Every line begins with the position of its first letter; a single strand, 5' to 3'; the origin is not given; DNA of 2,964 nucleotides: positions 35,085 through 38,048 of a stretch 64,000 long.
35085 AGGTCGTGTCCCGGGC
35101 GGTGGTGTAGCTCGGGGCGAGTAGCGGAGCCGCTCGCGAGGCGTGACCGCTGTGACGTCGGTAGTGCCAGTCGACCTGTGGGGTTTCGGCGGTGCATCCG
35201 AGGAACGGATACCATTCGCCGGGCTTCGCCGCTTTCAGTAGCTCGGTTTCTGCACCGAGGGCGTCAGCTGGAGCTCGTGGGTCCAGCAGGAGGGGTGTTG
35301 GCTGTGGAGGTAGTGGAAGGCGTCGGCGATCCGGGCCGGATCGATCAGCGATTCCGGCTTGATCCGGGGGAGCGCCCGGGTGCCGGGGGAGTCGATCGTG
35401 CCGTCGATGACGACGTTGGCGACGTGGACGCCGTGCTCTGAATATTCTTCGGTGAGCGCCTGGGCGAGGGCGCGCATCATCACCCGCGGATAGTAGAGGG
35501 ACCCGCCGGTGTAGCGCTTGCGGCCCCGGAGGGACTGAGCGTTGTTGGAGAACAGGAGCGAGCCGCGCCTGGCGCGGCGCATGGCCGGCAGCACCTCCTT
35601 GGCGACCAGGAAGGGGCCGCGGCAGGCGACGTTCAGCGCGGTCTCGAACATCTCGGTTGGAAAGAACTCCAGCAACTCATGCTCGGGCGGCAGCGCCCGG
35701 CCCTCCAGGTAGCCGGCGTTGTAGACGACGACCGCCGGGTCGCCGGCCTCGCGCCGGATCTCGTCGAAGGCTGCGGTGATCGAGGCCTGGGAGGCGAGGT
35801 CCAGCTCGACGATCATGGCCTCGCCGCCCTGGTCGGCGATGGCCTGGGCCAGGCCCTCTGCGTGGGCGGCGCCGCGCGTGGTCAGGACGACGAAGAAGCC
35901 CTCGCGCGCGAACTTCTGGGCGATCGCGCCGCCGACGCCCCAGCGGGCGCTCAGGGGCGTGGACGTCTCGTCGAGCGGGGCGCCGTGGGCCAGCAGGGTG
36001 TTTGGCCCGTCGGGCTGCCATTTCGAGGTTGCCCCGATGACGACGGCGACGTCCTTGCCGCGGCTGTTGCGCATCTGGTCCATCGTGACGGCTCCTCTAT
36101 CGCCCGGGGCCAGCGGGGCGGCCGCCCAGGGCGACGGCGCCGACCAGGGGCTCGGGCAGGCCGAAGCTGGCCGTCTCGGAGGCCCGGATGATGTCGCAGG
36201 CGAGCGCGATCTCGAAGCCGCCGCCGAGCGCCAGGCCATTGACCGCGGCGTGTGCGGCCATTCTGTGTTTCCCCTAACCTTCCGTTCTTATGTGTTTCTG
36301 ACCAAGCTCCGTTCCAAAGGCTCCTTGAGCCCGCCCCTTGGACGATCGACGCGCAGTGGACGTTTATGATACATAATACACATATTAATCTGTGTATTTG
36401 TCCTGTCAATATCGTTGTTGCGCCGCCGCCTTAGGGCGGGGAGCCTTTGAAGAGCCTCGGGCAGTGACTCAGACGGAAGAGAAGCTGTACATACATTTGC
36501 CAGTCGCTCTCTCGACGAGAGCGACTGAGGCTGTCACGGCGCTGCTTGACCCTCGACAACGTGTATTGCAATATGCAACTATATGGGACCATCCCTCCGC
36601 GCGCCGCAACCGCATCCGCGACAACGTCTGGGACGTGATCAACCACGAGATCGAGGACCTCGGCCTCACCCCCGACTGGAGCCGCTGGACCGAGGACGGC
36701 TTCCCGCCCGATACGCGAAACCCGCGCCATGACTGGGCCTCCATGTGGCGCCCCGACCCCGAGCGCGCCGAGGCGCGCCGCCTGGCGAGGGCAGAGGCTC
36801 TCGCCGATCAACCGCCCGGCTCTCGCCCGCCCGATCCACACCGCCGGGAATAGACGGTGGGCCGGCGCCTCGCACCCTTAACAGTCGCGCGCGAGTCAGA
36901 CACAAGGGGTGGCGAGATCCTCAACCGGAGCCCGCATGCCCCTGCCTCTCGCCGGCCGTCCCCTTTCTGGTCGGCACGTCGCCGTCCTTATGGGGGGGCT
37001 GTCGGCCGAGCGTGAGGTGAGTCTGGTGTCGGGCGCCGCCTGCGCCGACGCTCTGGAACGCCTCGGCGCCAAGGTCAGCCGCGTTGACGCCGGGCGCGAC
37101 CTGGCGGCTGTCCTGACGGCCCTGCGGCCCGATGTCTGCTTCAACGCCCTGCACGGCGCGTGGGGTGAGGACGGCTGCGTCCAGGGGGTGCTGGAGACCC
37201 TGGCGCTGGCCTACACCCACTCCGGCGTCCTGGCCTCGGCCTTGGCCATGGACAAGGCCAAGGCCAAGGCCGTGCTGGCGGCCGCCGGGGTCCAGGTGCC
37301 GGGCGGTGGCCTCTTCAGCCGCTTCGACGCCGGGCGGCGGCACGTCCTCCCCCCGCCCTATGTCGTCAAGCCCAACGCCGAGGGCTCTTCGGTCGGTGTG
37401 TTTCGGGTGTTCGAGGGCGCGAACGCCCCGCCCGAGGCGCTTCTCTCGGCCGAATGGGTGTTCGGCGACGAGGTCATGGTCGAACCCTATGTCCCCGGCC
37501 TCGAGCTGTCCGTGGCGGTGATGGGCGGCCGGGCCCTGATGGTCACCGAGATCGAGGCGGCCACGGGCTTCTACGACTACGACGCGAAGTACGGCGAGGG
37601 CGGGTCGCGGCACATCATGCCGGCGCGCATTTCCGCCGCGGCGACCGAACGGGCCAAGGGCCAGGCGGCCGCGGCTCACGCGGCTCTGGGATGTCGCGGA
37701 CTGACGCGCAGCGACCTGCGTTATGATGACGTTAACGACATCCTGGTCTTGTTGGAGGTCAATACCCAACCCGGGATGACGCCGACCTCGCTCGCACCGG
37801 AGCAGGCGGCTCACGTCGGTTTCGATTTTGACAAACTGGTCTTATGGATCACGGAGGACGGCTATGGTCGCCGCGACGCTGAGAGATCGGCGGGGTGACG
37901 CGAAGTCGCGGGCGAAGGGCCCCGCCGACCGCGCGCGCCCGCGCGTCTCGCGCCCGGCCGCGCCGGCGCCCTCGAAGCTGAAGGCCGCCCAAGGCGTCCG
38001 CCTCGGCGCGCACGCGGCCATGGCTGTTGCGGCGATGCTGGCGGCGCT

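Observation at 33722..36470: Triplicated TonB-receptor upstream region now drives unrelated genes through chimeric ORF stubs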

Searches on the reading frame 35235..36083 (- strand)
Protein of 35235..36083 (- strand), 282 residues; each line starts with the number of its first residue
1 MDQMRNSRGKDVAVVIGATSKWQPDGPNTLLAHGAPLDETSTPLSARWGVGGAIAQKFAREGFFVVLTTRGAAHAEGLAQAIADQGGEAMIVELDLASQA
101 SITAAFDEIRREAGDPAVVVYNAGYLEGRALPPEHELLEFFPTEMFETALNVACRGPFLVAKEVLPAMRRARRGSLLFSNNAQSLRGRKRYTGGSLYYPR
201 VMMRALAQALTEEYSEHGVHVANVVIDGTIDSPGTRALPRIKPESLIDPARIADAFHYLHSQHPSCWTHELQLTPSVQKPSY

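Call 7: search_protein_families(library=pfam, proteins=[window:35235-36083:-], max_evalue=0.01)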
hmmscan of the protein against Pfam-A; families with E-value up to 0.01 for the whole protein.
window:35235-36083:- (282 aa): 4 families
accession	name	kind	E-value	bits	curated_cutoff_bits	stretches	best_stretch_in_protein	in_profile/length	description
PF13561.12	adh_short_C2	-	1.5e-23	84.1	27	1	47-240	5-186/236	Enoyl-(Acyl carrier protein) reductase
PF00106.31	adh_short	-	2e-22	80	26.6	1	48-233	10-185/195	short chain dehydrogenase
PF00258.30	Flavodoxin_1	-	0.0025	18.4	25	0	74-150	9-87/143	Flavodoxin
PF08659.16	KR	-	0.0029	18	22.6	0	50-128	12-94/180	KR domain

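Call 30: find_homologous_proteins(query=window:35235-36083:-)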
Query window:35235-36083:- (282 aa): 8000 proteins with E <= 0.001 among 8000 candidates; the best 120 are listed.
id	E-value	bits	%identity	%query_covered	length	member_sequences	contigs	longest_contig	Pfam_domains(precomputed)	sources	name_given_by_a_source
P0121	3.6e-173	593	94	100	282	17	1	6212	PF13561.13,PF00106.32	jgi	jgi:NAD(P)-dependent dehydrogenase (short-subunit alcohol dehydrogenase family)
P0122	1.8e-172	590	94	100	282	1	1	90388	PF13561.13,PF00106.32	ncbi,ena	-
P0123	6.3e-169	579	91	99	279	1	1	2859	PF13561.13,PF00106.32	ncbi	-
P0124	3.9e-148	511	82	100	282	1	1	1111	PF13561.13,PF00106.32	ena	-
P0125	4.4e-147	507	80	100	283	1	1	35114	PF13561.13,PF00106.32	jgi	jgi:NAD(P)-dependent dehydrogenase (short-subunit alcohol dehydrogenase family)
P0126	3.7e-146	504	80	100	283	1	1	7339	PF13561.13,PF00106.32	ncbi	-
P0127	1.3e-145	502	79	100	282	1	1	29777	PF13561.13,PF00106.32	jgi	jgi:NAD(P)-dependent dehydrogenase (short-subunit alcohol dehydrogenase family)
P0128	4.6e-144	497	79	100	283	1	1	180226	PF13561.13,PF00106.32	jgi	jgi:NAD(P)-dependent dehydrogenase (short-subunit alcohol dehydrogenase family)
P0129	2.1e-143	495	77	100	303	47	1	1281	PF13561.13,PF00106.32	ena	-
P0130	6.3e-142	490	77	100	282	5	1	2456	PF13561.13,PF00106.32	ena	-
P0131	1.4e-141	489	78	98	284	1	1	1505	PF13561.13,PF00106.32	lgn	-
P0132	1.4e-141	489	76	100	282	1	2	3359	PF13561.13,PF00106.32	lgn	-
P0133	1.9e-141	489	77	100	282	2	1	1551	PF13561.13,PF00106.32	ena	-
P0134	2.4e-141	488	76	100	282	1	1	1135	PF13561.13,PF00106.32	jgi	jgi:NAD(P)-dependent dehydrogenase (short-subunit alcohol dehydrogenase family)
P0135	2.9e-141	488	77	100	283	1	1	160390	PF13561.13,PF00106.32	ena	-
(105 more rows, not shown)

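Call 31: find_encoding_contigs(protein=P0122, flank=10000, max_places=3)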
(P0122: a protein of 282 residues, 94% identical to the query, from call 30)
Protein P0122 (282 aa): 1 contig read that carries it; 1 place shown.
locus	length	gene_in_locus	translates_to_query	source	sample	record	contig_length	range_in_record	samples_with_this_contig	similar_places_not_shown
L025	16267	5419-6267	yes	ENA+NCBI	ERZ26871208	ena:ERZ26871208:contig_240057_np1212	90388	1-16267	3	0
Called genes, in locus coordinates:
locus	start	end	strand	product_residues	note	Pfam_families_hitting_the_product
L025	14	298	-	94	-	PF01207:Dus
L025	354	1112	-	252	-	-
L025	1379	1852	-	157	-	PF00378:ECH_1, PF16113:ECH_2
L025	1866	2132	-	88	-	PF00378:ECH_1, PF16113:ECH_2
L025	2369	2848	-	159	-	-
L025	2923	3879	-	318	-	PF00561:Abhydrolase_1, PF12146:Hydrolase_4 (weak), PF12697:Abhydrolase_6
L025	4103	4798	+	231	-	-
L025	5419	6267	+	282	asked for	PF00106:adh_short, PF13561:adh_short_C2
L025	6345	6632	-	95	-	-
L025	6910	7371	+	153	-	PF14248:DUF4345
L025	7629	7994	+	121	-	PF07366:SnoaL (weak), PF20409:SnoaL_5, PF12680:SnoaL_2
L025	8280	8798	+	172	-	-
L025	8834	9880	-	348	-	PF00248:Aldo_ket_red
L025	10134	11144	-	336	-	PF01544:CorA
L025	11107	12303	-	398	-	PF08031:BBE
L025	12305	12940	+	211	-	-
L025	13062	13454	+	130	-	-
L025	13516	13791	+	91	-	-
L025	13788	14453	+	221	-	-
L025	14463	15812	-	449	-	PF00083:Sugar_tr, PF07690:MFS_1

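Call 32: find_encoding_contigs(protein=P0121, flank=10000, max_places=3)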
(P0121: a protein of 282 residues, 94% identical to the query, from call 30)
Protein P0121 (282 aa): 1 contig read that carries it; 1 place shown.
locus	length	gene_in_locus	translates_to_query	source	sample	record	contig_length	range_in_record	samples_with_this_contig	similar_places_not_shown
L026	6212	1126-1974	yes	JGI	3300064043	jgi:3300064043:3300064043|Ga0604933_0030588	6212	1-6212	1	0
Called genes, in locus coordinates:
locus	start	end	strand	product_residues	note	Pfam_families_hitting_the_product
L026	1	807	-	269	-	?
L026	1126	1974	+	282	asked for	PF00106:adh_short, PF13561:adh_short_C2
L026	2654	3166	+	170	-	-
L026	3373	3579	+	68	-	-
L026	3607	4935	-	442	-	PF01566:Nramp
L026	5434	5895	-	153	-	-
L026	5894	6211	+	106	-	?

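Call 58: find_encoding_contigs(protein=P0123, flank=10000, max_places=3)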
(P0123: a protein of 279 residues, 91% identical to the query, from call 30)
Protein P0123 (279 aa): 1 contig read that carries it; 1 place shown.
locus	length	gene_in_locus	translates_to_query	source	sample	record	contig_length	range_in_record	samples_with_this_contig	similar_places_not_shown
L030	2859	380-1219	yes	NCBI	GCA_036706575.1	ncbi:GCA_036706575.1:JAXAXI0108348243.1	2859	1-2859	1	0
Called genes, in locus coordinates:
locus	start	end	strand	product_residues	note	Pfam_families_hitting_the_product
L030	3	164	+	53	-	?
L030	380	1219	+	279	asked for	PF00106:adh_short, PF13561:adh_short_C2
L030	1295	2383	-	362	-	PF00296:Bac_luciferase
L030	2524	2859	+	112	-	?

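Call 71: find_encoding_contigs(protein=P0125, flank=4000, max_places=2)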
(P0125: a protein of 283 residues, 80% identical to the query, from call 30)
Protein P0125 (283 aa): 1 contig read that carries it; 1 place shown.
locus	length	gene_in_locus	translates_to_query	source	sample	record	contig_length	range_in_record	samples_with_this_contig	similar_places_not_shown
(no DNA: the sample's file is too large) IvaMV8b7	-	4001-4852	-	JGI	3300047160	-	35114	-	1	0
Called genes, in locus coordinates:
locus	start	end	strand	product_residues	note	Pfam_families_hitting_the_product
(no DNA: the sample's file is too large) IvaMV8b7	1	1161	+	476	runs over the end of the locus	PF01546:Peptidase_M20, PF07687:M20_dimer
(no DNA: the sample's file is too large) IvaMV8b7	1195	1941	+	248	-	PF00561:Abhydrolase_1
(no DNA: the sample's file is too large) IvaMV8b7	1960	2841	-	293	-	PF00106:adh_short, PF08659:KR, PF13561:adh_short_C2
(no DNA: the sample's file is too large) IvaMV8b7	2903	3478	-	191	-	PF13302:Acetyltransf_3, PF00583:Acetyltransf_1, PF13523:Acetyltransf_8 (weak)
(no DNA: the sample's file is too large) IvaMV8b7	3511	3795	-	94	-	-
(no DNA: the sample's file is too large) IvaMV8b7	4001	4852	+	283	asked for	PF00106:adh_short, PF13561:adh_short_C2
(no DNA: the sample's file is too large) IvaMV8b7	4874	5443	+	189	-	PF02627:CMD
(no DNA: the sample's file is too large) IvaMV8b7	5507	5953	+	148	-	PF12802:MarR_2, PF13412:HTH_24 (weak), PF25212:HVO_A0114 (weak), PF09339:HTH_IclR (faint)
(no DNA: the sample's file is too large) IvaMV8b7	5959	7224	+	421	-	PF00109:ketoacyl-synt, PF02801:Ketoacyl-synt_C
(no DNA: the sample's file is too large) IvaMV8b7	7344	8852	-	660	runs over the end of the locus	PF26550:Tricorn_2nd (faint), PF07676:PD40 (faint), PF26549:Tricorn_N, PF01738:DLH (weak), PF02129:Peptidase_S15 (faint), PF12146:Hydrolase_4 (faint), PF20434:BD-FAE, PF00326:Peptidase_S9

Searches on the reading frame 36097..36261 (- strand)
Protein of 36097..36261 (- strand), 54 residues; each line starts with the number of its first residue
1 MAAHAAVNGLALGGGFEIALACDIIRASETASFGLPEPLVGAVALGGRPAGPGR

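Call 7: search_protein_families(library=pfam, proteins=[window:36097-36261:-], max_evalue=0.01)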
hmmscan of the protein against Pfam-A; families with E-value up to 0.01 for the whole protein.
window:36097-36261:- (54 aa): 1 family
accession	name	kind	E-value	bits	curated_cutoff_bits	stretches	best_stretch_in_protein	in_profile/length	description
PF00378.25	ECH_1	-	2e-12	47.4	27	1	5-44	93-132/251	Enoyl-CoA hydratase/isomerase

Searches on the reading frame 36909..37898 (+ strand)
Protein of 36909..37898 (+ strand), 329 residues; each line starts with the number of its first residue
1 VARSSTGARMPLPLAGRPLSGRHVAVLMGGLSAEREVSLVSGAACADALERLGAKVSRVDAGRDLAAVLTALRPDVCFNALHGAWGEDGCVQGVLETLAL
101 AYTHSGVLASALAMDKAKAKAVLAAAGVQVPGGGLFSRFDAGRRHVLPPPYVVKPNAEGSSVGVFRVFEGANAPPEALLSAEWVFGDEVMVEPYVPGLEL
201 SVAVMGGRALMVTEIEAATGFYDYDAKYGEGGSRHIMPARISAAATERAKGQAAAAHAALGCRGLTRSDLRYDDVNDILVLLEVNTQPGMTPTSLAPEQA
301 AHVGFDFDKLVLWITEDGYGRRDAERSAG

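Call 7: search_protein_families(library=pfam, proteins=[window:36909-37898:+], max_evalue=0.01)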
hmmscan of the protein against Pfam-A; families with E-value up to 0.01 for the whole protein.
window:36909-37898:+ (329 aa): 3 families
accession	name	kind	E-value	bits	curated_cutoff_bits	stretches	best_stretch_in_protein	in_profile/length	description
PF07478.18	Dala_Dala_lig_C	-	7.8e-36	123.9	24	1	150-312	38-200/204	D-ala D-ala ligase C-terminus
PF01820.27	Dala_Dala_lig_N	-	1.1e-16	61.9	34.6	2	72-103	88-119/121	D-ala D-ala ligase N-terminus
PF02655.19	ATP-grasp_3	-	0.00042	20.9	23.2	1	114-287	2-156/160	ATP-grasp domain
